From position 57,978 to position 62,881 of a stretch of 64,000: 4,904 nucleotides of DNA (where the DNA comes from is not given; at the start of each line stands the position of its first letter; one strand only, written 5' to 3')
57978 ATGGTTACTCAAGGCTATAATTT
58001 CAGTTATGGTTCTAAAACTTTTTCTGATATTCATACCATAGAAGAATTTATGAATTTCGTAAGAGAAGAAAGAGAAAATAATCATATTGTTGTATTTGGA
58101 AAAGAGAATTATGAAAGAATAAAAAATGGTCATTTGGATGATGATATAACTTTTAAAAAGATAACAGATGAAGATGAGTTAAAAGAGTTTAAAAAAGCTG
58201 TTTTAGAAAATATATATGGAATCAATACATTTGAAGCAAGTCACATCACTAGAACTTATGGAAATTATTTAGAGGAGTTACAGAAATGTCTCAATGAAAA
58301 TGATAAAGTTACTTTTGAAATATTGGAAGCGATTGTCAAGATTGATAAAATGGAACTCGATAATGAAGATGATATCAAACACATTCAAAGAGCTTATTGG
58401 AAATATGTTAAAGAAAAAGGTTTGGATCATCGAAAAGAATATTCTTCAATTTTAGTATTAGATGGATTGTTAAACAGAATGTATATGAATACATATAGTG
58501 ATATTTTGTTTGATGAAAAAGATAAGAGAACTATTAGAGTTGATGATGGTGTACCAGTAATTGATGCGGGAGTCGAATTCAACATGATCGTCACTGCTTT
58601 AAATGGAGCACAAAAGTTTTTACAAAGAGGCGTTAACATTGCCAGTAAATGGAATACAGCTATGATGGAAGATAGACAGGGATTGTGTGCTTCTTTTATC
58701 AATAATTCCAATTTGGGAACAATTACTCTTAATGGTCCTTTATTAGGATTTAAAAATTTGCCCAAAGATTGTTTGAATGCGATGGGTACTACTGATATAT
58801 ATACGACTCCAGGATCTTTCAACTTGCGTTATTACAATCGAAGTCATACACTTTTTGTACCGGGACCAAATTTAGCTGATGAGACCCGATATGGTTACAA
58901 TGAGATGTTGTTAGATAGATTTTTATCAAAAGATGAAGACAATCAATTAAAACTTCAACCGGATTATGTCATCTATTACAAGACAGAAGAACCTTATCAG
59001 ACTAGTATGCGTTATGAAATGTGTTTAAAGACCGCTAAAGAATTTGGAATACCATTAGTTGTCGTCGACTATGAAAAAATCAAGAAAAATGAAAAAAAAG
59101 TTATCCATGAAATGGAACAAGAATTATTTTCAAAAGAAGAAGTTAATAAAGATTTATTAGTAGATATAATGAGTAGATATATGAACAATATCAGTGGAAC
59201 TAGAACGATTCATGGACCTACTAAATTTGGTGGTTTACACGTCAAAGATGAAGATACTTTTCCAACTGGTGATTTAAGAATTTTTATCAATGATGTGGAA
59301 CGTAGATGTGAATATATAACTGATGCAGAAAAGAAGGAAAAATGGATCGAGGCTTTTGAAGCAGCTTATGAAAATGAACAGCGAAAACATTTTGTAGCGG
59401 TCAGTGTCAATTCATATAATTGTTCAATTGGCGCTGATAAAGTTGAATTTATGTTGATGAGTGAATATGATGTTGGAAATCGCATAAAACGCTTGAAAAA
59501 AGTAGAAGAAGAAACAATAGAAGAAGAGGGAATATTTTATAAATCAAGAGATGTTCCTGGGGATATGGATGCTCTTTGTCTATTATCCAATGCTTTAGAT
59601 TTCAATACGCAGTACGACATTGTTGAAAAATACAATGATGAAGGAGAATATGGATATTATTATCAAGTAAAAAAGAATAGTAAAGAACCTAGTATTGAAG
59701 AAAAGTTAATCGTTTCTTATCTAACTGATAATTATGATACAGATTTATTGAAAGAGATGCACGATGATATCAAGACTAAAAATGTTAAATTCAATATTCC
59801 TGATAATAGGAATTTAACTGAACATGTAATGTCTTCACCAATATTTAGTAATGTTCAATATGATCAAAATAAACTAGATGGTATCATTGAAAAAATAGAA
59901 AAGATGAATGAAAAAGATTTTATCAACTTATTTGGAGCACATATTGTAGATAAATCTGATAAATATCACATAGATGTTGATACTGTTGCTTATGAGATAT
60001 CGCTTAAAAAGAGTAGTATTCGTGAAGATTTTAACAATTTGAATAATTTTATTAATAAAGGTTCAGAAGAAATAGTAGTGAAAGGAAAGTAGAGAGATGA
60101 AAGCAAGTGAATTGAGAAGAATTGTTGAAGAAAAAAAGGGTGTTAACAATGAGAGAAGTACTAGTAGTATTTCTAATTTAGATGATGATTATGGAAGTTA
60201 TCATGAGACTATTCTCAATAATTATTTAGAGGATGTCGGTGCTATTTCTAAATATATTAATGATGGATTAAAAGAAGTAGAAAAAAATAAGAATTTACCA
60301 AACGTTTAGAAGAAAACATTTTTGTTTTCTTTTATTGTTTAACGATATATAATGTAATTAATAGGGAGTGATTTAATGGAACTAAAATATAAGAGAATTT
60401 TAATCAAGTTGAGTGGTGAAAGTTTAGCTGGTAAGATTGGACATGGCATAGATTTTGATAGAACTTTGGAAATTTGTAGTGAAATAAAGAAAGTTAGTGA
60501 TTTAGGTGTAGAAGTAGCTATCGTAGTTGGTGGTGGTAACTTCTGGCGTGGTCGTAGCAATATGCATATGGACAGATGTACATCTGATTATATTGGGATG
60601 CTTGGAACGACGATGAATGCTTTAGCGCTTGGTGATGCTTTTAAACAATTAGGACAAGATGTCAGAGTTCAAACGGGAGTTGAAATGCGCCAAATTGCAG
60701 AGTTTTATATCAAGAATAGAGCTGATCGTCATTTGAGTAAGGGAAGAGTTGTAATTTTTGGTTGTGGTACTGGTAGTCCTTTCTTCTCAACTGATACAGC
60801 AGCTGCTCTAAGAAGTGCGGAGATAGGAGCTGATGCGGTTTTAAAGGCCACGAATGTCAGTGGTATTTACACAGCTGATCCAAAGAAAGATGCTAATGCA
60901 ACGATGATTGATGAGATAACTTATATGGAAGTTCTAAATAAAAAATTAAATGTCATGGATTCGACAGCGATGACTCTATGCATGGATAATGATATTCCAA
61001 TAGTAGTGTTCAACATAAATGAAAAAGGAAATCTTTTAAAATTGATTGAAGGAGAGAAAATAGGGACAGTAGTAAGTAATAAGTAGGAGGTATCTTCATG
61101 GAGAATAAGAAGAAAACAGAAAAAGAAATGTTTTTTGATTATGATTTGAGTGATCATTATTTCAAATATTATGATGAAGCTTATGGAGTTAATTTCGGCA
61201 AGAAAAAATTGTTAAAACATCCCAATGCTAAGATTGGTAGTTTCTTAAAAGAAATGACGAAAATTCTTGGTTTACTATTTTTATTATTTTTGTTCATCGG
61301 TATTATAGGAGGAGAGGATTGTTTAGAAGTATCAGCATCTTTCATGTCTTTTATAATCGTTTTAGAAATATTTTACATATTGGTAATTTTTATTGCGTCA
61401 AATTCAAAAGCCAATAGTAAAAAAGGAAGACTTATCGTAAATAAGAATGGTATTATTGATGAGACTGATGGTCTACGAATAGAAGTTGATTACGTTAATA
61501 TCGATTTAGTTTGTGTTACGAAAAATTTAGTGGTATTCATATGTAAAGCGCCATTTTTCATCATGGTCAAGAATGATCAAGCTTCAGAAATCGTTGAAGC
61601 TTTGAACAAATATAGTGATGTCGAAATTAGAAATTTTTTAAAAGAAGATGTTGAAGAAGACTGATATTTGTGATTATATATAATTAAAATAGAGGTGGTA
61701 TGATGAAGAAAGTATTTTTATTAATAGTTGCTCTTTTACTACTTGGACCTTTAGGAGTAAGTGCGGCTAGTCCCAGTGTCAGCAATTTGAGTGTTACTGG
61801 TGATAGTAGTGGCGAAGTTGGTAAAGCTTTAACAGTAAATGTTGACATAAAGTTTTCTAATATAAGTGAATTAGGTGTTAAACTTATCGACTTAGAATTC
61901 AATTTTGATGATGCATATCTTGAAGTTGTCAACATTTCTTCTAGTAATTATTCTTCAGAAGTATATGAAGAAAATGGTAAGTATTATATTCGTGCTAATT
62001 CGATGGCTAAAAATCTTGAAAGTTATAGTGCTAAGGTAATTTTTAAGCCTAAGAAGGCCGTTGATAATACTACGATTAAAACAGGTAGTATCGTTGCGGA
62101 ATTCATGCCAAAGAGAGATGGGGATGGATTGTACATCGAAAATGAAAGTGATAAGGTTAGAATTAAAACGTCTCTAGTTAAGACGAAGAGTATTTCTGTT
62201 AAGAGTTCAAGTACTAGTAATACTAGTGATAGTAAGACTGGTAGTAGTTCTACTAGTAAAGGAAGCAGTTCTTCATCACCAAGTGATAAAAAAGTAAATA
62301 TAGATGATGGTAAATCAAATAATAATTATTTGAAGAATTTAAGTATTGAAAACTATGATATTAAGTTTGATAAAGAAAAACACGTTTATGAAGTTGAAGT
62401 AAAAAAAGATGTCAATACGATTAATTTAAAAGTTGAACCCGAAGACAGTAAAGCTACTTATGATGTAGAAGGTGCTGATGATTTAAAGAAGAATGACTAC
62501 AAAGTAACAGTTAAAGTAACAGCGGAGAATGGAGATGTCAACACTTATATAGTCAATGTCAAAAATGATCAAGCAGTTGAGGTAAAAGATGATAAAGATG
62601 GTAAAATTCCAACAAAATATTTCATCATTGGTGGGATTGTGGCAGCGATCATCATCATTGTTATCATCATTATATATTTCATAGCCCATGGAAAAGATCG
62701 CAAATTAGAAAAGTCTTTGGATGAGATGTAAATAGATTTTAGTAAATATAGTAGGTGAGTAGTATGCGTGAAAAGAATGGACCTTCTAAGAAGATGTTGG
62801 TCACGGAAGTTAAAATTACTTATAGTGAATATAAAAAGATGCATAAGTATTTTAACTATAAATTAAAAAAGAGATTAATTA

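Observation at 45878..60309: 14.4 kb island of an unrecognised giant-protein family with a kinase-like, a PHP and an ADP-ribosylglycohydrolase gene, between yebC and pyrH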

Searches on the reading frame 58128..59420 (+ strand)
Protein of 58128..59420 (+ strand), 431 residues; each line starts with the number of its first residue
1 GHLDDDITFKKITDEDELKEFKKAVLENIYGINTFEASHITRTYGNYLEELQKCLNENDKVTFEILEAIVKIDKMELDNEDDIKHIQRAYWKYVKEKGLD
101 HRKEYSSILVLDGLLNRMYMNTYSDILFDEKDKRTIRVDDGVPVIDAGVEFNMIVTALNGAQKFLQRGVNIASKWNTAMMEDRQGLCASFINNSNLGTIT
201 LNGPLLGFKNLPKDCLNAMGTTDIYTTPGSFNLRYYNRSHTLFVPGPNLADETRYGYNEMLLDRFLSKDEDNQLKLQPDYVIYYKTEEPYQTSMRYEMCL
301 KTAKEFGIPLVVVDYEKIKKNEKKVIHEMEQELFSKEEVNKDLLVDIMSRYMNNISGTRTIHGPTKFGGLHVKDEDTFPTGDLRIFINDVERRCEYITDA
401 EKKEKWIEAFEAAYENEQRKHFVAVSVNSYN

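Call 56: find_homologous_proteins(query=A3, max_evalue=0.001)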
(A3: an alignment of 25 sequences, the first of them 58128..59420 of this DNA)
Query A3 (25 sequences) (431 aa, profile of the alignment): 44 proteins with E <= 0.001 among 8000 candidates.
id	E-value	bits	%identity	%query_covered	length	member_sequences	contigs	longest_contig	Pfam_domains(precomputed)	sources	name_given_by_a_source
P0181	1.4e-153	531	26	57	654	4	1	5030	-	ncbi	ncbi:MAG: hypothetical protein VZR95_07590 [Alphaproteobacteria bacterium]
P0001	1.5e-117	412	100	100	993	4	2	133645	-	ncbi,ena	-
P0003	2.3e-99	352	56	99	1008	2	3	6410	-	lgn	-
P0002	1.6e-98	349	56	100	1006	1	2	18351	-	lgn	-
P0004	8.1e-96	340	53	100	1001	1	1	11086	-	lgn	-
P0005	2.5e-93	332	54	98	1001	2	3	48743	-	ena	-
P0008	4.2e-92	328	53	98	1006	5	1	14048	-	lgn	-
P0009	7.0e-92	327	54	98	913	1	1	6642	-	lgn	-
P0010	1.5e-91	326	52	98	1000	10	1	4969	-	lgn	-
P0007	2.9e-90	322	54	98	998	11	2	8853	-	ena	-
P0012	4.7e-90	321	53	98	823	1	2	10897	-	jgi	-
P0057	4.5e-89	318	44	100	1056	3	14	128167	-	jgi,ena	-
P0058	3.9e-88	315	44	100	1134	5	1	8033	-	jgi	-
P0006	4.3e-88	315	52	98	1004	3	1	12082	-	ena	-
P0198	1.9e-87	312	44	98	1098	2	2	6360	-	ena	-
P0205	1.2e-81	293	42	100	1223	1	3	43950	-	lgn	-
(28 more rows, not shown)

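Call 84: find_encoding_contigs(protein=P0205, flank=10000, max_places=2)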
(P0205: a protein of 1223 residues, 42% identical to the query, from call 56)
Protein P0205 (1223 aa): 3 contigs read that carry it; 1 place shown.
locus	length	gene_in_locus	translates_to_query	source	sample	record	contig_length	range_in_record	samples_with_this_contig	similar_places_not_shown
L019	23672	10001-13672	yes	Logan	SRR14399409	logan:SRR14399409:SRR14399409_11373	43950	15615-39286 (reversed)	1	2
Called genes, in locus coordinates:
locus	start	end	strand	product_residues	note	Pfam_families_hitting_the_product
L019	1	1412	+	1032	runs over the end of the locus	-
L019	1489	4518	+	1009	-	-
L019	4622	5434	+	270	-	-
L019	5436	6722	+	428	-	PF02811:PHP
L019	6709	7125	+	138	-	-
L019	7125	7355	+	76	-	-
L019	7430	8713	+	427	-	-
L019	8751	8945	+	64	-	-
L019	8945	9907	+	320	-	PF03747:ADP_ribosyl_GH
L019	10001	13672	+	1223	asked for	-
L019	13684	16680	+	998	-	-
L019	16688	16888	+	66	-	-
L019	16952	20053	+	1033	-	-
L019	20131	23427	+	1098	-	-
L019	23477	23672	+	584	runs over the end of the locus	PF00664:ABC_membrane, PF02463:SMC_N, PF00005:ABC_tran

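Call 108: search_protein_families(library=pfam, proteins=[L019:6709-7125:+, L019:7125-7355:+], max_evalue=0.01)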
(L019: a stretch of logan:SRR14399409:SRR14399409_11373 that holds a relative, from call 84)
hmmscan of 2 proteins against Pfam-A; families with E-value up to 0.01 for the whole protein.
L019:6709-7125:+ (138 aa): 0 families

L019:7125-7355:+ (76 aa): 0 families

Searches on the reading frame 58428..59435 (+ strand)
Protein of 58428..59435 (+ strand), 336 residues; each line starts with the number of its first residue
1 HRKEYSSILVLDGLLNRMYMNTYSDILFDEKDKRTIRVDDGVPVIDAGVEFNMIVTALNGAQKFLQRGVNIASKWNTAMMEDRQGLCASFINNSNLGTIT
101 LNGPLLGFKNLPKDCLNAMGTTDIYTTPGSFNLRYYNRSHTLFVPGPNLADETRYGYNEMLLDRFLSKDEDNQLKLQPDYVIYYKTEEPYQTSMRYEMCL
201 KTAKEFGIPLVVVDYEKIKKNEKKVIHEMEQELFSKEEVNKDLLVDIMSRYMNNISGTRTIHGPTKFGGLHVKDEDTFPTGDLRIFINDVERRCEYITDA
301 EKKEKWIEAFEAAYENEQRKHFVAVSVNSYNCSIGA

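Call 64: predict_structure(alignment_id=A4)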
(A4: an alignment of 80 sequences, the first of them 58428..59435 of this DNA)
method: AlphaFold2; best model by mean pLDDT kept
length: 336 residues; sequences in the alignment: 80
mean_pLDDT: 91.0   pTM: 0.90
mean pLDDT of the five models: 91.0, 90.9, 88.5, 88.4, 88.0
residues with pLDDT >= 90: 254; 70-90: 56; 50-70: 18; < 50: 8
segments of 3 or more residues with pLDDT < 50: 331-336
pLDDT, mean of each block of 10 residues (from residue 1): 67 90 96 96 98 91 77 83 90 96 95 93 90 82 86 95 85 89 97 96 97 98 98 98 98 95 90 87 98 98 98 98 82 45
secondary structure, 60 per line:
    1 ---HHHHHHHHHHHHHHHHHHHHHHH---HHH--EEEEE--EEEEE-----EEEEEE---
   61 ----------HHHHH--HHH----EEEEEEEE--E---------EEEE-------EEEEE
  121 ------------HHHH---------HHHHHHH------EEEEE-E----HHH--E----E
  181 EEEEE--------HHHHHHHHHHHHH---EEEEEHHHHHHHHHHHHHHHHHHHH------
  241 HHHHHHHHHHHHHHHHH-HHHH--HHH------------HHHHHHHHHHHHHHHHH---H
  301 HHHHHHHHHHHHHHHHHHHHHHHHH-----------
elements in order: H4-26 E35-39 E42-46 E52-57 H71-75 E85-92 E105-108 E116-120 H133-136 H146-152 E159-163 E180-185 H194-206 E210-214 H215-234 H241-257 H259-262 H280-296 H300-325

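Call 72: search_solved_structures(query=A4, max_evalue=10, show_alignments=3)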
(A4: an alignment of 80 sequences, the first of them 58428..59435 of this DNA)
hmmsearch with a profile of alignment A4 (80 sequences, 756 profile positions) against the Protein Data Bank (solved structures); distinct sequences matched with E-value up to 10: 17.
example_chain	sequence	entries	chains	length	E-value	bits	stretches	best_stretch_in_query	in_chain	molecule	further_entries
4fhr_B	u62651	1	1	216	0.061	15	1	100-219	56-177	Flagellar motor switch protein FliG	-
1lkv_X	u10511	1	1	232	0.064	14.9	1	100-220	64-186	FLAGELLAR MOTOR SWITCH PROTEIN FLIG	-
3ajc_A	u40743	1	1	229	0.087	14.4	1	138-220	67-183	Flagellar motor switch protein fliG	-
7jvq_A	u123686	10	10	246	0.73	11.4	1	120-231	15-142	Engineered mini-Gi protein alpha sub-unit | Engineered human Gs alpha subunit | Chimeric miniGs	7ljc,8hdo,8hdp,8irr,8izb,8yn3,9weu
9k7z_A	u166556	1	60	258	1.2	10.6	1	54-183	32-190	Cage-i53-Zn1-HEHE-16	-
9dbo_C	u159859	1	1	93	1.3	10.5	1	304-331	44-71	Serine/threonine-protein kinase mTOR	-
9piu_D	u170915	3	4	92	1.3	10.5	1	304-330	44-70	Serine/threonine-protein kinase mTOR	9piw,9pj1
5gpg_B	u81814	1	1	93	1.3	10.5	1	304-330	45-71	Serine/threonine-protein kinase mTOR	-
1nsg_B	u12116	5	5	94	1.4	10.5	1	304-330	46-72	FKBP-RAPAMYCIN ASSOCIATED PROTEIN (FRAP) | FRAP | Serine/threonine-protein kinase mTOR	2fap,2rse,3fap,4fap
1fap_B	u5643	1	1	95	1.4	10.4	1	304-330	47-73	FRAP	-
8er6_B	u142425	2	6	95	1.4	10.4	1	304-330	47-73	non-specific serine/threonine protein kinase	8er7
4drh_B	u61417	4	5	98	1.4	10.4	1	304-331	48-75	Serine/threonine-protein kinase mTOR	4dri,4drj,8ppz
9ngt_C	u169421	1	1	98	1.4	10.4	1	304-331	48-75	Serine/threonine-protein kinase mTOR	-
9dl0_G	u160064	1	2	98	1.5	10.4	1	304-330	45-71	Serine/threonine-protein kinase mTOR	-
1aue_A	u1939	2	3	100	1.5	10.3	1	304-331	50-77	FKBP-RAPAMYCIN ASSOCIATED PROTEIN | FKBP12-rapamycin complex-associated protein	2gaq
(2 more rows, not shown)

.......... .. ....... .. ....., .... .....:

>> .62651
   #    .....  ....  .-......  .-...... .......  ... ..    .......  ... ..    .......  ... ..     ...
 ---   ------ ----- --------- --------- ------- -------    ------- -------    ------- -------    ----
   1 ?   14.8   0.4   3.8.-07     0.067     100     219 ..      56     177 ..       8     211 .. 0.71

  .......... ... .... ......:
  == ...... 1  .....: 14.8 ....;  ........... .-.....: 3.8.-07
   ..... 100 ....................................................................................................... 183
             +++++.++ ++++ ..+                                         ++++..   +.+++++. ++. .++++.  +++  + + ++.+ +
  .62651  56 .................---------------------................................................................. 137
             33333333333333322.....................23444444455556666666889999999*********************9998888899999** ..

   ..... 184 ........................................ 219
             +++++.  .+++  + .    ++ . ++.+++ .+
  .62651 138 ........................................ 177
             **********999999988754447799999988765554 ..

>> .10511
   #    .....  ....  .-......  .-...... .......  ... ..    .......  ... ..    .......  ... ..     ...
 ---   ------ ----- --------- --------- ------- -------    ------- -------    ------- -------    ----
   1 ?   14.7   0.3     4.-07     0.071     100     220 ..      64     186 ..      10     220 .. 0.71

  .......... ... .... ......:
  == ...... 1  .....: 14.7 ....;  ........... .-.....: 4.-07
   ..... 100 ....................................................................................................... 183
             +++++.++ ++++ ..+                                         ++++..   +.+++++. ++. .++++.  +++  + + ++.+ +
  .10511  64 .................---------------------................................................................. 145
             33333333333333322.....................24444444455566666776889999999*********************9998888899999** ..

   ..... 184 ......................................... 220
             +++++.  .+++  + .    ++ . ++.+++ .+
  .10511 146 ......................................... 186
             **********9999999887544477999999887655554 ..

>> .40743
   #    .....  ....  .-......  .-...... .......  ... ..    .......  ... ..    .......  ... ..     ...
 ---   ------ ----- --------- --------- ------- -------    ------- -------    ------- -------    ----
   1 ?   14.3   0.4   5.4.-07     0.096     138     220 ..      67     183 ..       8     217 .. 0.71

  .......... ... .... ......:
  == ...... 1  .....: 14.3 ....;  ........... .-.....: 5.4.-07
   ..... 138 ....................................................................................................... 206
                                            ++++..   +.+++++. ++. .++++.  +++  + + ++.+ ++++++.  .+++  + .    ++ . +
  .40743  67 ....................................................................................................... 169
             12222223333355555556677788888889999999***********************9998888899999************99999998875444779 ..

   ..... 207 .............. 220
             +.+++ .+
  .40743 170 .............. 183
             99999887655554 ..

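Call 90: search_dna_similar(query=window:58428-59435:+, collection=phages, mode=protein, max_evalue=0.01, max_rows=10)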
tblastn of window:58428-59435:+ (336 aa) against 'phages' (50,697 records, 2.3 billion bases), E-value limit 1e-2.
No match.

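Call 91: search_dna_similar(query=window:58428-59435:+, collection=plasmids, mode=protein, max_evalue=0.01, max_rows=10)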
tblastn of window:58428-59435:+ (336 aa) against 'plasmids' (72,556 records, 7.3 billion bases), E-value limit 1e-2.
No match.

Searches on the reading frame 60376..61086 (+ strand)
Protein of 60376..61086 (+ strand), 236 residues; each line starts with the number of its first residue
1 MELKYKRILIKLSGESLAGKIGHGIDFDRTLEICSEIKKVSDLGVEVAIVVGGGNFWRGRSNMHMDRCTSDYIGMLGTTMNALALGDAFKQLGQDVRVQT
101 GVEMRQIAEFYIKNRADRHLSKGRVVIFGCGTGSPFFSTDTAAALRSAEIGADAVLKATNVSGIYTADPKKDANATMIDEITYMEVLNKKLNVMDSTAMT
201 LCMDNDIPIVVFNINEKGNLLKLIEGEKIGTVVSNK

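Call 108: search_protein_families(library=pfam, proteins=[window:60376-61086:+], max_evalue=0.01)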
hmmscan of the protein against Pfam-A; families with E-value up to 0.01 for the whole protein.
window:60376-61086:+ (236 aa): 1 family
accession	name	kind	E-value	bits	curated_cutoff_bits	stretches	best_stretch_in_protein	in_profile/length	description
PF00696.33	AA_kinase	-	4.5e-36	125.2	24.9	1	6-213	1-234/234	Amino acid kinase family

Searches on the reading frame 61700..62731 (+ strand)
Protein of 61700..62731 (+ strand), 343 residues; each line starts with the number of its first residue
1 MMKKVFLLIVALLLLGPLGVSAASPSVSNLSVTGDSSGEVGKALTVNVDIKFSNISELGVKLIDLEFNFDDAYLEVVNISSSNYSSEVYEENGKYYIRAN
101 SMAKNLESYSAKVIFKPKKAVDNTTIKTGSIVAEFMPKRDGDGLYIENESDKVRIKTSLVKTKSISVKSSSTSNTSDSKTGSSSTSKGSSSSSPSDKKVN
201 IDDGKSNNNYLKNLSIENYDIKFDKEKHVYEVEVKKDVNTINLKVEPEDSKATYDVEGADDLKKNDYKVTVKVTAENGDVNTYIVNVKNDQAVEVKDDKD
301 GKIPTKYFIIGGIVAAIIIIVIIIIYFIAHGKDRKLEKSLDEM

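Call 101: search_protein_families(library=pfam, proteins=[window:61700-62731:+], max_evalue=0.00001)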
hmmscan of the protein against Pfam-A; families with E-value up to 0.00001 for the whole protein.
window:61700-62731:+ (343 aa): 2 families
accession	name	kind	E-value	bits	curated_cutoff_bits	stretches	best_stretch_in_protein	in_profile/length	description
PF12733.13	Cadherin-like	-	2e-07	31.8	24.2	1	211-287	1-86/89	Cadherin-like beta sandwich domain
PF00963.24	Cohesin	-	3.4e-07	31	24.1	1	31-127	4-112/139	Cohesin domain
